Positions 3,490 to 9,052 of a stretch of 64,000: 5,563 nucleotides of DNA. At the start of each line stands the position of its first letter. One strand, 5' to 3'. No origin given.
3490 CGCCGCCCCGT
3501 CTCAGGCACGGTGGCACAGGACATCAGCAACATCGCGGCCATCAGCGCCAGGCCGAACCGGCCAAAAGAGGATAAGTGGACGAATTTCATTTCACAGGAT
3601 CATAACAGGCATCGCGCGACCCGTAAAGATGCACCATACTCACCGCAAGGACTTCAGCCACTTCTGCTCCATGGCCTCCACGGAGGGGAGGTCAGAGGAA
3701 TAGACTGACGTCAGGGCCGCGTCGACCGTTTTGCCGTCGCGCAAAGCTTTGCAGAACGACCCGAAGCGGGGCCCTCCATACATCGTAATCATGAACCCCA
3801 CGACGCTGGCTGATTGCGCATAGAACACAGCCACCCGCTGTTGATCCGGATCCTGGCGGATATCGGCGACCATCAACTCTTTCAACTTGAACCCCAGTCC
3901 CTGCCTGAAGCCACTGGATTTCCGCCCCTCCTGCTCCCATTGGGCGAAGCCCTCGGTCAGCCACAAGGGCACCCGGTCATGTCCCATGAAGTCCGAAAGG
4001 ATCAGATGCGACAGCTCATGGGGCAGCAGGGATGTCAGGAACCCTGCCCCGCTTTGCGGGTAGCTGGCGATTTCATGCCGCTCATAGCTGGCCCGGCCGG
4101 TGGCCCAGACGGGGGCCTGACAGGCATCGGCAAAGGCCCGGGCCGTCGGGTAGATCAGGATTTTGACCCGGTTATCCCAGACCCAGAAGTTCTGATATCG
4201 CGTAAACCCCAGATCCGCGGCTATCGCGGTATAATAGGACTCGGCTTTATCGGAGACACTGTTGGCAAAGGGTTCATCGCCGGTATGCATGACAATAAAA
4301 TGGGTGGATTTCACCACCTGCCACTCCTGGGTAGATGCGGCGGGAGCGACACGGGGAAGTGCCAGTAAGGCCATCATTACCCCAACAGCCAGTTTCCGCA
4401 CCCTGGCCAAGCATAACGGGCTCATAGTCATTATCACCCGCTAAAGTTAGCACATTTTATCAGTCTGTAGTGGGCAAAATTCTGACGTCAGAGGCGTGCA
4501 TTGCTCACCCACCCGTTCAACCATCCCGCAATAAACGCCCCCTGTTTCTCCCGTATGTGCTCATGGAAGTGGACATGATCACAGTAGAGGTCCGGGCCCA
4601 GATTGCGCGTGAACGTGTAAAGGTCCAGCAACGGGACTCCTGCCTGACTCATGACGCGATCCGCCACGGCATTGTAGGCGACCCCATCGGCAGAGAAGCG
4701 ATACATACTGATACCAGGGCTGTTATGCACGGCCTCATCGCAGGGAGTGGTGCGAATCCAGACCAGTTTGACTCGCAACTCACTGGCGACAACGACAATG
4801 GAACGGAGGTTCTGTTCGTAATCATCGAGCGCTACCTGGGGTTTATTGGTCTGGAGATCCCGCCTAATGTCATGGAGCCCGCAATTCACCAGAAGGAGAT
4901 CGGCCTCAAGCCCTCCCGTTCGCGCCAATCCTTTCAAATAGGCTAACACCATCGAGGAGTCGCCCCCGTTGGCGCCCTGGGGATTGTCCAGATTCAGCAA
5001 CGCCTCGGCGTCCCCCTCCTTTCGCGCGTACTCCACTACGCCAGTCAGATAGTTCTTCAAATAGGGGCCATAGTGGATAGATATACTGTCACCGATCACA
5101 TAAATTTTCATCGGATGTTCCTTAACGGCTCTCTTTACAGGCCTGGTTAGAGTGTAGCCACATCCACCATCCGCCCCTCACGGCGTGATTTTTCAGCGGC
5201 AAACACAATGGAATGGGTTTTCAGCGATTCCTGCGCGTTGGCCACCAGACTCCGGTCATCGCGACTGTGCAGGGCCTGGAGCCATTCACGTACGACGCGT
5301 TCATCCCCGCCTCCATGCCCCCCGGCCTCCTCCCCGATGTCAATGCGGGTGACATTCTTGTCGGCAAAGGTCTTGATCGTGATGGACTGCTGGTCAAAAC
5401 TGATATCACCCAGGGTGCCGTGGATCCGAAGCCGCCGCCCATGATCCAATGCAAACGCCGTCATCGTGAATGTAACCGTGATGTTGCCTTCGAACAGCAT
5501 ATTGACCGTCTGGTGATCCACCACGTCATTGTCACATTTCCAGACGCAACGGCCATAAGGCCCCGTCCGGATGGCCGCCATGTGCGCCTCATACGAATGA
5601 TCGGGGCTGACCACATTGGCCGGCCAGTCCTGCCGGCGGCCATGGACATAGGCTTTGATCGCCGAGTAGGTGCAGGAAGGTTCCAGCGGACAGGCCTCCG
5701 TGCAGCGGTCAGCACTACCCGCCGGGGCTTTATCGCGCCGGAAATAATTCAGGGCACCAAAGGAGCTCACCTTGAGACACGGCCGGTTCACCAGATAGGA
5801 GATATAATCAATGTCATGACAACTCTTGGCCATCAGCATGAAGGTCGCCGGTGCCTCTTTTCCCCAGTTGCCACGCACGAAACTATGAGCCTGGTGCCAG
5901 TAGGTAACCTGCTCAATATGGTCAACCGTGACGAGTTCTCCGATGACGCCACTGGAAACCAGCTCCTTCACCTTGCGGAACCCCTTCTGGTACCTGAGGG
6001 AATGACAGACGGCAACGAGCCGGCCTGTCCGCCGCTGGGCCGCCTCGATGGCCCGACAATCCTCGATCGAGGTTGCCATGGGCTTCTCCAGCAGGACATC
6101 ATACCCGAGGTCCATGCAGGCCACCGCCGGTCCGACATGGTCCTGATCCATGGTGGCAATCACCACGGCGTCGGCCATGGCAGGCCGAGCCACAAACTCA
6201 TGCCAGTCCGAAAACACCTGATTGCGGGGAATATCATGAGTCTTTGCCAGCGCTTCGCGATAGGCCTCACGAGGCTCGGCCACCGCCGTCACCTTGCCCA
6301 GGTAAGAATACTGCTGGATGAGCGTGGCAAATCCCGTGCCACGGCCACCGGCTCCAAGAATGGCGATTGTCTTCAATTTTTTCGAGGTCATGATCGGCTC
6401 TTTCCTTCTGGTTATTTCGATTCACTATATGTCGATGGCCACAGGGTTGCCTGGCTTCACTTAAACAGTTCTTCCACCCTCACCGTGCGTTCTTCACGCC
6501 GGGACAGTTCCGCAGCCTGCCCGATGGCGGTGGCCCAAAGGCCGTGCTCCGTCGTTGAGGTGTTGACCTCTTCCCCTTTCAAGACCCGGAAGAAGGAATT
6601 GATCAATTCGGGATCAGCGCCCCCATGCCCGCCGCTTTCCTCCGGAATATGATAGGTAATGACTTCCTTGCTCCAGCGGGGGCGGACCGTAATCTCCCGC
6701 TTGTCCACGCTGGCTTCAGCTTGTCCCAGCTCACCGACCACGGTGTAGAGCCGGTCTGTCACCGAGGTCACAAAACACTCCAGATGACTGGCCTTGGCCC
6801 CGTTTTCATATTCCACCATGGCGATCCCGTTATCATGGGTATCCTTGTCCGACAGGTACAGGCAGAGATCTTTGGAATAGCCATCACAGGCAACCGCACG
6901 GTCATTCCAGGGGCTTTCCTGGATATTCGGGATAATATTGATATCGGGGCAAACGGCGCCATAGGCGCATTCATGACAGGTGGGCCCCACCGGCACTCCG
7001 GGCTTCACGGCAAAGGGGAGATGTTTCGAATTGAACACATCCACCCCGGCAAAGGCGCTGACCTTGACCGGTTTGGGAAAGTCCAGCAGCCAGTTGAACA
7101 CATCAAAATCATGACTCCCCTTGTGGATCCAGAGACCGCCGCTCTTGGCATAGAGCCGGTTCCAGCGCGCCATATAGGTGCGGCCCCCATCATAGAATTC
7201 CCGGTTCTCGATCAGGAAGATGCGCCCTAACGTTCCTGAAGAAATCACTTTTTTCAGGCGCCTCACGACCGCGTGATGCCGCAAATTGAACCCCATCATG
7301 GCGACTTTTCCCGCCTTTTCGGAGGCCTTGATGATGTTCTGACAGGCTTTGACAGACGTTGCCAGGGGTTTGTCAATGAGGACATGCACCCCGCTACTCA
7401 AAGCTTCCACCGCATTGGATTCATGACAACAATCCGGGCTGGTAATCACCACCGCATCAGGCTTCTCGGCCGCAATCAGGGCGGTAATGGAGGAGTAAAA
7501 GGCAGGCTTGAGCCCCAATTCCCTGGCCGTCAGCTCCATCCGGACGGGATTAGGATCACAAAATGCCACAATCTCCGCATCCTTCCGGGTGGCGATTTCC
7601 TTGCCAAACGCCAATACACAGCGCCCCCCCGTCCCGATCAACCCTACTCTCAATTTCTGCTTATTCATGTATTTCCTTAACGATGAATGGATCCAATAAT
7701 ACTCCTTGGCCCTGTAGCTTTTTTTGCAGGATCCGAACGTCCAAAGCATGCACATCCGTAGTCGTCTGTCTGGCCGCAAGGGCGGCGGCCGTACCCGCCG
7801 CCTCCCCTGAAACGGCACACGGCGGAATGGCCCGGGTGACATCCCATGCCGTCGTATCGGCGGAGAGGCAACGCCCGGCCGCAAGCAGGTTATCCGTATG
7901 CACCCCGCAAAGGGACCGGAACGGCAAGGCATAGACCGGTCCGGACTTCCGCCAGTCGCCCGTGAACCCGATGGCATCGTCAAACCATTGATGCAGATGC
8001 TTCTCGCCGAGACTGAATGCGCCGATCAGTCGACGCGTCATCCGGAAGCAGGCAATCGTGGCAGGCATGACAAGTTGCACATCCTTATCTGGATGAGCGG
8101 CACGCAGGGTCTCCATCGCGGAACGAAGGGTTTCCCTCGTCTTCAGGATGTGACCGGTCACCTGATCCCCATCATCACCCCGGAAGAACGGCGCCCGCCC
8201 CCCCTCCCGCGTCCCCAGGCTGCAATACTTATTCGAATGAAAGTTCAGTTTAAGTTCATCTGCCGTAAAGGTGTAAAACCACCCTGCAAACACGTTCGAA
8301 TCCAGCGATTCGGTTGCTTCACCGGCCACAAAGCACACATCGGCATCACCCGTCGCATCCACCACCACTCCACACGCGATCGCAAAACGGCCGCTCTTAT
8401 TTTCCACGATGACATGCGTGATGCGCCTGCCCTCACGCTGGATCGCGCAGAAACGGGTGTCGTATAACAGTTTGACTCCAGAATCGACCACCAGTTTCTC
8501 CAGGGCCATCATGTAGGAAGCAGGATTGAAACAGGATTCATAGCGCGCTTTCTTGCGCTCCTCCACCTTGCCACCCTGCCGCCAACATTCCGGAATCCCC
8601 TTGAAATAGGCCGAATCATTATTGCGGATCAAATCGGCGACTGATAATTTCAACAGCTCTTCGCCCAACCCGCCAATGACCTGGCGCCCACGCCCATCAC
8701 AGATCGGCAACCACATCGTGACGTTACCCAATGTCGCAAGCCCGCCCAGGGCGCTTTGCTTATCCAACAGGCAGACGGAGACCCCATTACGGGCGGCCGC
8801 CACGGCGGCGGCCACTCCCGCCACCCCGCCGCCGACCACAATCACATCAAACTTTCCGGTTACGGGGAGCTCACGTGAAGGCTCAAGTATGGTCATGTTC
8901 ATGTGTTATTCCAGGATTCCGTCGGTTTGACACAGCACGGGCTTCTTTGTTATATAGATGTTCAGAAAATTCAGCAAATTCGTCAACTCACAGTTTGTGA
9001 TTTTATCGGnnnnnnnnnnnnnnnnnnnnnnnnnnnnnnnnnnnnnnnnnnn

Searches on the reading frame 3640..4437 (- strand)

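Call 54: search_protein_families(library=pfam, proteins=[window:3640-4437:-], max_evalue=0.001)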
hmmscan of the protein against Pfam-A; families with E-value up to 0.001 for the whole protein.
window:3640-4437:- (265 aa): 1 family
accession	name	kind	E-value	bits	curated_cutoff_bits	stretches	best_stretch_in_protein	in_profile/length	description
PF13485.12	Peptidase_MA_2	-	5.5e-14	52.9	32.4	1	90-262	20-200/201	Peptidase MA superfamily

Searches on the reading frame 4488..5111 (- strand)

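Call 45: search_protein_families(library=ncbifam, proteins=[window:4488-5111:-], max_evalue=0.01)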
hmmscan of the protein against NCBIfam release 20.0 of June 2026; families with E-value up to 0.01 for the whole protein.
window:4488-5111:- (207 aa): 0 families

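Call 54: search_protein_families(library=pfam, proteins=[window:4488-5111:-], max_evalue=0.001)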
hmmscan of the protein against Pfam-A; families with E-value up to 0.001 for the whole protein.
window:4488-5111:- (207 aa): 2 families
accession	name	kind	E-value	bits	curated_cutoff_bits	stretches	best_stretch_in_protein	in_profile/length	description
PF13472.12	Lipase_GDSL_2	-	4.6e-10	40.7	32.9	1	5-183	1-172/178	GDSL-like Lipase/Acylhydrolase family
PF00657.28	Lipase_GDSL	-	2.8e-05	24.8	23.6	1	3-184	1-198/208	GDSL-like Lipase/Acylhydrolase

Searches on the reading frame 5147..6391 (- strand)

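Call 54: search_protein_families(library=pfam, proteins=[window:5147-6391:-], max_evalue=0.001)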
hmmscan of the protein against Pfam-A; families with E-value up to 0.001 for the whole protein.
window:5147-6391:- (414 aa): 3 families
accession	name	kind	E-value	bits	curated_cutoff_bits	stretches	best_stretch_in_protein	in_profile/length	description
PF01408.29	GFO_IDH_MocA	-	5.5e-18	66.2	24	1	8-129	2-119/120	Oxidoreductase family, NAD-binding Rossmann fold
PF02894.22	GFO_IDH_MocA_C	-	2e-13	51.1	22.9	1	142-411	1-218/218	Oxidoreductase family, C-terminal alpha/beta domain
PF22725.1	GFO_IDH_MocA_C3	-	8.2e-13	48.9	27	1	138-213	1-73/124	GFO/IDH/MocA C-terminal domain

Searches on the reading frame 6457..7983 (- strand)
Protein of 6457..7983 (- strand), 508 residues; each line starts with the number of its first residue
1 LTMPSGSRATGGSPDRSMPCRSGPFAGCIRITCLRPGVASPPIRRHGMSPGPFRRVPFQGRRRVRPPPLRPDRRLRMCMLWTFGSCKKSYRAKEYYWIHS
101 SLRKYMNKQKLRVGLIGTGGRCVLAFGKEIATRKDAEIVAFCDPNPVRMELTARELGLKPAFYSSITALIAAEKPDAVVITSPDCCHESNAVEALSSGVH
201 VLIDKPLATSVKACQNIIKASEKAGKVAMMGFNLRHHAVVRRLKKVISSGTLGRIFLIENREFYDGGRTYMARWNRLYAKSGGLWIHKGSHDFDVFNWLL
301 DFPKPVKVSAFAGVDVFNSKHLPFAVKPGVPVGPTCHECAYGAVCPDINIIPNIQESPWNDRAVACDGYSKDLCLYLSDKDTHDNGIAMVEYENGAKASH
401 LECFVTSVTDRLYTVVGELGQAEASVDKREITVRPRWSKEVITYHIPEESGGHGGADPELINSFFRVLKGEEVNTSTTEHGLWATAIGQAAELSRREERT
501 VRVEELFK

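Call 10: search_protein_families(library=pfam, proteins=[window:6457-7983:-], max_evalue=0.01)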
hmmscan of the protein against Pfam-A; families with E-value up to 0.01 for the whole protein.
window:6457-7983:- (508 aa): 3 families
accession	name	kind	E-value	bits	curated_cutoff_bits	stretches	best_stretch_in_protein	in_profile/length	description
PF01408.29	GFO_IDH_MocA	-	3.7e-24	86.1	24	1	111-232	1-120/120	Oxidoreductase family, NAD-binding Rossmann fold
PF02894.22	GFO_IDH_MocA_C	-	7e-20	72.2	22.9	1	244-502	1-217/218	Oxidoreductase family, C-terminal alpha/beta domain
PF22725.1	GFO_IDH_MocA_C3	-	3e-14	53.5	27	1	240-422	1-123/124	GFO/IDH/MocA C-terminal domain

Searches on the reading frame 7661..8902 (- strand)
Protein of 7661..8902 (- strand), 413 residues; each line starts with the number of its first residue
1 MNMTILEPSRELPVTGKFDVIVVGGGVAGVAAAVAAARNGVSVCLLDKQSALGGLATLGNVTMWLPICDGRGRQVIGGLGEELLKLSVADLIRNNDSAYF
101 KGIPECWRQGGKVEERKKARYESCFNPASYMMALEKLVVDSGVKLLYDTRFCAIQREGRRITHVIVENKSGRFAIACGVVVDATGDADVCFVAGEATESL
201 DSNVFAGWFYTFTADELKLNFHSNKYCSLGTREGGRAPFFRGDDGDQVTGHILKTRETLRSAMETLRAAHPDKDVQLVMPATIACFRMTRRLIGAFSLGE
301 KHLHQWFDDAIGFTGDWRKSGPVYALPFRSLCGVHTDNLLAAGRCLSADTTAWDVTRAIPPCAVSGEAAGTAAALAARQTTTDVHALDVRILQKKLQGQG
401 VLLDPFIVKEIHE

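Call 10: search_protein_families(library=pfam, proteins=[window:7661-8902:-], max_evalue=0.01)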
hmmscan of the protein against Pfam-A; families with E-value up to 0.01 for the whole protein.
window:7661-8902:- (413 aa): 11 families
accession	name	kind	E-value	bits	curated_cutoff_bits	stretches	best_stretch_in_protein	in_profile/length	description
PF12831.13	FAD_oxidored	-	1e-58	200.1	27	2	19-198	1-158/416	FAD dependent oxidoreductase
PF01266.30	DAO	-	3.7e-15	56.8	27.9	2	19-87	1-71/353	FAD dependent oxidoreductase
PF13450.12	NAD_binding_8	-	1.8e-07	31.8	21.9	1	22-57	1-36/68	NAD(P)-binding Rossmann-like domain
PF00890.30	FAD_binding_2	-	1.8e-07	31.1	20.4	1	19-67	1-49/414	FAD binding domain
PF07992.20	Pyr_redox_2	-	2.5e-07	30.8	26.1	1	18-50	1-34/291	Pyridine nucleotide-disulphide oxidoreductase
PF01134.28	GIDA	-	1.6e-06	27.9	22.1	1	19-49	1-29/391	Glucose inhibited division protein A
PF03486.20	HI0933_like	-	2e-05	24.6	50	1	19-53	2-36/244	HI0933-like protein Rossmann domain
PF01946.23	Thi4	-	5.7e-05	22.9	26.2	1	18-61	18-62/235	Thi4 family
PF05834.18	Lycopene_cycl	-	0.00025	20.7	23.4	0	19-49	1-33/380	Lycopene cyclase protein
PF01494.25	FAD_binding_3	-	0.00065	19.5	22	1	18-50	2-34/349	FAD binding domain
PF01262.27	AlaDh_PNT_C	-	0.0018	18.2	23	1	19-50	30-61/214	Alanine dehydrogenase/PNT, C-terminal domain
